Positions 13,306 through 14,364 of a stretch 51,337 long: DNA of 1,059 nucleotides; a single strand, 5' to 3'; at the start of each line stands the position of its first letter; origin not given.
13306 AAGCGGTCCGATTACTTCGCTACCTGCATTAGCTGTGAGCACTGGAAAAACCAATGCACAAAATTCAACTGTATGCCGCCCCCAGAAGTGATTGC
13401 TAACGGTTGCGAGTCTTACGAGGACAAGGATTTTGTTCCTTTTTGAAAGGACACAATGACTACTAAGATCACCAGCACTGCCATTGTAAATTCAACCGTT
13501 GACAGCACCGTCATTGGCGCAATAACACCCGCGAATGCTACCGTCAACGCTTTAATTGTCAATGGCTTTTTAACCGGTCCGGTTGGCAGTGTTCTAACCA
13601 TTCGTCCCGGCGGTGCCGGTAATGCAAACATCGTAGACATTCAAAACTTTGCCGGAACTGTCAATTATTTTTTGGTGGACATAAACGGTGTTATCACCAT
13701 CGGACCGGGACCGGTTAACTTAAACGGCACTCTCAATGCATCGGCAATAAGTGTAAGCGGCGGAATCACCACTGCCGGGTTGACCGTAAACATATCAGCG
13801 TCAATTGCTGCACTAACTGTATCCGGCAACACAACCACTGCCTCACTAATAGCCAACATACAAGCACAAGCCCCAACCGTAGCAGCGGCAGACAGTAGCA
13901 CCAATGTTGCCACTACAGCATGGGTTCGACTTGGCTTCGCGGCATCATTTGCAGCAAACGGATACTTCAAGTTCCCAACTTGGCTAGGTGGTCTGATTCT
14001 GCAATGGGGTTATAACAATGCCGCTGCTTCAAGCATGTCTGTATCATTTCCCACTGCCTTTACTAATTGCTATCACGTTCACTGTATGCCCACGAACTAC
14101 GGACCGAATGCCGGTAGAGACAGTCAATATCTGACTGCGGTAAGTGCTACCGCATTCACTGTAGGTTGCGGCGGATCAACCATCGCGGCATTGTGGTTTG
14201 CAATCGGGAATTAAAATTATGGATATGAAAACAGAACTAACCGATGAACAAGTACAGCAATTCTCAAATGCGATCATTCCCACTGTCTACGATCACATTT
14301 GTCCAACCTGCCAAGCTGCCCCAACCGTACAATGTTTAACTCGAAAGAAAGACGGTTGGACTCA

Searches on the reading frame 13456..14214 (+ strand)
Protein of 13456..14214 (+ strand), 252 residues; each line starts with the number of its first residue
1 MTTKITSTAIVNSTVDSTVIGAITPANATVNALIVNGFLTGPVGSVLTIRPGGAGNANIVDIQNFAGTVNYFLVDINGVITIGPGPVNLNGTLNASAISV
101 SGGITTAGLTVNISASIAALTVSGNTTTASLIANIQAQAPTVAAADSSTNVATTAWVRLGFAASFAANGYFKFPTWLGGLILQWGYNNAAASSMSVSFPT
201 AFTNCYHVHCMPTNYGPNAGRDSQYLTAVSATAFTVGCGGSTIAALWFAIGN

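Call 90: search_protein_families(library=pfam, proteins=[window:13456-14214:+], max_evalue=0.001)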
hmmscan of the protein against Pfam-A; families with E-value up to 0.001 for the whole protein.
window:13456-14214:+ (252 aa): 1 family
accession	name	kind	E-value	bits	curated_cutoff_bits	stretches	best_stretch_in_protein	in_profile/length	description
PF21882.2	Gp53-like_C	-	2.4e-12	47.6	24.9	1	178-252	4-84/84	Putative tail fiber protein gp53-like, C-terminal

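Call 91: search_protein_families(library=phrogs, proteins=[window:13456-14214:+], max_evalue=0.001)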
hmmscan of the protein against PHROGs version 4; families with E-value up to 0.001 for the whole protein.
window:13456-14214:+ (252 aa): 2 families
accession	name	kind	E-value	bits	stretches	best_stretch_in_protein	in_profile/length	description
phrog_4209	-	tail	5.2e-10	39.9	1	159-251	309-405/406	tail fiber protein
phrog_327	-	tail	1.1e-08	35.8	1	96-250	418-576/618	tail protein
